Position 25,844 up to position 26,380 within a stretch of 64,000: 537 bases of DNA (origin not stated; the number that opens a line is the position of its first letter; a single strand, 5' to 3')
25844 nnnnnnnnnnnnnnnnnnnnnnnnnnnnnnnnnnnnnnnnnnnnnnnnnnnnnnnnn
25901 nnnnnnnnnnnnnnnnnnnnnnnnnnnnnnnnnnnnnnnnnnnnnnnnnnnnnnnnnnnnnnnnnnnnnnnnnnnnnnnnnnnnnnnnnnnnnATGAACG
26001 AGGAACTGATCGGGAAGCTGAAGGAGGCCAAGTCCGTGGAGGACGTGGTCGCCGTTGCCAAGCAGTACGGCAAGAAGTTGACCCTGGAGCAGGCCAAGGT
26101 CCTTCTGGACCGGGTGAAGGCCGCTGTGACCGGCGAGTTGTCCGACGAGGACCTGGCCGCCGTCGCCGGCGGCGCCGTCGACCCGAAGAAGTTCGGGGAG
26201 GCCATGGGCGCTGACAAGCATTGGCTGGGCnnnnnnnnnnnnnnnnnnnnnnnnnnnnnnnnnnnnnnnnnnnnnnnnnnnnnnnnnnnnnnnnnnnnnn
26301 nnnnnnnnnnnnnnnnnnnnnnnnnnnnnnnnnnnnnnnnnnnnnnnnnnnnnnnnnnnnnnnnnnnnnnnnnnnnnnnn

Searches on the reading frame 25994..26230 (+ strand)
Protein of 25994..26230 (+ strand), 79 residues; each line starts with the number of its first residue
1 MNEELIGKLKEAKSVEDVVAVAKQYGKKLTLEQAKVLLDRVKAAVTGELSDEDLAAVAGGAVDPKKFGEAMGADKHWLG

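Call 6: search_protein_families(library=ncbifam, proteins=[window:25994-26230:+], max_evalue=1)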
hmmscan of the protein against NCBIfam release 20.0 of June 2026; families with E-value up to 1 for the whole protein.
window:25994-26230:+ (79 aa): 8 families
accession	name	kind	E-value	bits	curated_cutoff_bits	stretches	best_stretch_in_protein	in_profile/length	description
TIGR03798.1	leader_Nif11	subfamily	7.6e-06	26.1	32.3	1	2-60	16-68/68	Nif11-like leader peptide family RiPP precursor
NF008203.0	PRK10963.1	equivalog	0.013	14.9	254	1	5-79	91-163/234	hypothetical protein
NF050093.1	SitA5_escort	subfamily_domain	0.069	12.7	160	1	4-47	216-259/262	SitA5 family polymorphic toxin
NF038167.1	cyan_ocin_like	subfamily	0.072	13.3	32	1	48-62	10-23/72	CTB family bacteriocin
NF058617.1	chaperone_FapA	equivalog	0.12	12.7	110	1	40-61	65-85/146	functional amyloid chaperone FapA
NF002938.0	PRK03592.1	equivalog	0.12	11.6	241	1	8-46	88-126/298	haloalkane dehalogenase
TIGR03898.1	lanti_MRSA_kill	subfamily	0.14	12.1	23.5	1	48-60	32-44/44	mersacidin/lichenicidin family type 2 lantibiotic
NF058556.1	FblAmlydChFapa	equivalog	0.15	12.3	100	1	40-61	64-85/150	fibril amyloid chaperone protein FapA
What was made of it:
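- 25994..26233 (+): N3 precursor gene: second Nif11-like leader subtype (60 aa, 25994-26173), core 26174-26230 (19 aa, Cys-free, not amphipathic). Last gene of array C1-C3-N3. TIGR03798 26.1 bits, below cut-off (call 6).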

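Call 7: search_protein_families(library=pfam, proteins=[window:25994-26230:+], max_evalue=1)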
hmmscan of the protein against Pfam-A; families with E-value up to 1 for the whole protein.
window:25994-26230:+ (79 aa): 5 families
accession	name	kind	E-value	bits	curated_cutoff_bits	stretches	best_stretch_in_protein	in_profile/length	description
PF07862.16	Nif11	-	0.0002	22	23.8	1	2-26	16-40/48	Nif11 domain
PF23594.1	RPN11_C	-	0.0053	17.2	27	1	12-66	15-55/80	26S proteasome regulatory subunit RPN11 C-terminal domain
PF11116.13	DUF2624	-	0.062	14.5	24.7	1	14-42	16-44/83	Protein of unknown function (DUF2624)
PF11381.13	DUF3185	-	0.1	13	25.3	1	37-62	25-50/59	Protein of unknown function (DUF3185)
PF22746.1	SHOCT-like_DUF2089-C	-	0.74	10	27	1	28-42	14-28/32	SHOCT-like domain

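Call 39: find_homologous_proteins(query=window:25994-26230:+, max_evalue=0.001)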
Query window:25994-26230:+ (79 aa): 23 proteins with E <= 0.001 among 31 candidates.
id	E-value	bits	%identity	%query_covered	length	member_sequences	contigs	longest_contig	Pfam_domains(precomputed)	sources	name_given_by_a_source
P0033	6.4e-41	155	99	100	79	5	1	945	-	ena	-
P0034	4.5e-21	92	80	76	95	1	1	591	-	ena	-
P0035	6.0e-21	92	83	66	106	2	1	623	-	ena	-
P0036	7.3e-21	91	80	76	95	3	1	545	PF07862.17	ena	-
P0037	4.7e-20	89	71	78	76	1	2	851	-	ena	-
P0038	7.0e-19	85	61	97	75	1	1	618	-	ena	-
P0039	1.6e-17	81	62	94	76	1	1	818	PF07862.17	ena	-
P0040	1.1e-16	78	62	87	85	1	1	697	-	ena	-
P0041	1.4e-16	78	67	76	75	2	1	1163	-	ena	-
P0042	2.0e-16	77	61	91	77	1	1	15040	PF07862.17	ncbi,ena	-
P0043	3.1e-13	67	61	86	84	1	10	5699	-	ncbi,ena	-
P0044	1.9e-12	65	61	78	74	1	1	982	-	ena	-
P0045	4.3e-12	64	58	82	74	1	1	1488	-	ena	-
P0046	4.4e-12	64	58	82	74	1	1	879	PF07862.17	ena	-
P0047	5.5e-12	63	60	78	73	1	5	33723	PF07862.17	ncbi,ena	-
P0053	2.5e-6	45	53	73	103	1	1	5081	-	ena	-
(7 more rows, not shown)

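Call 47: search_protein_families(library=ncbifam, proteins=[P0042, P0047, P0053], max_evalue=0.01)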
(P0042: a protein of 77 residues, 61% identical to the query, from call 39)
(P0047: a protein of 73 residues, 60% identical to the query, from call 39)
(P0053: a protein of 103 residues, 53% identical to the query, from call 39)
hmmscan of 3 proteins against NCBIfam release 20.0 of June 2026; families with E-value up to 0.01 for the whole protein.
P0042 (77 aa): 3 families
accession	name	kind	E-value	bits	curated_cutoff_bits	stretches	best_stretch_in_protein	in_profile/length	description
TIGR03798.1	leader_Nif11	subfamily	3.6e-07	30.3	32.3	1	2-60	16-68/68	Nif11-like leader peptide family RiPP precursor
TIGR04495.1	RiPP_XyeA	equivalog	0.00035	20.6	33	1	27-70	5-46/50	XyeA family cyclophane-containing RiPP triceptide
TIGR00789.1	flhB_rel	hypoth_equivalog_domain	0.0089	16.2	117.35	0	13-68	27-81/84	FlhB-like flagellar biosynthesis protein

P0047 (73 aa): 2 families
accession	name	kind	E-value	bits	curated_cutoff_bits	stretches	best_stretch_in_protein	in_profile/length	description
TIGR03798.1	leader_Nif11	subfamily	9.7e-10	38.6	32.3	1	2-59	16-68/68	Nif11-like leader peptide family RiPP precursor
NF038167.1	cyan_ocin_like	subfamily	0.0011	19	32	1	46-61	9-24/72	CTB family bacteriocin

P0053 (103 aa): 1 family
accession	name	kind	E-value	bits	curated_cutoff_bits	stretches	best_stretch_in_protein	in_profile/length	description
TIGR03798.1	leader_Nif11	subfamily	6.1e-07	29.6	32.3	1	2-59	16-68/68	Nif11-like leader peptide family RiPP precursor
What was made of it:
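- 25994..26233 (+): Relatives with the same leader type score 30-39 bits (call 47).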
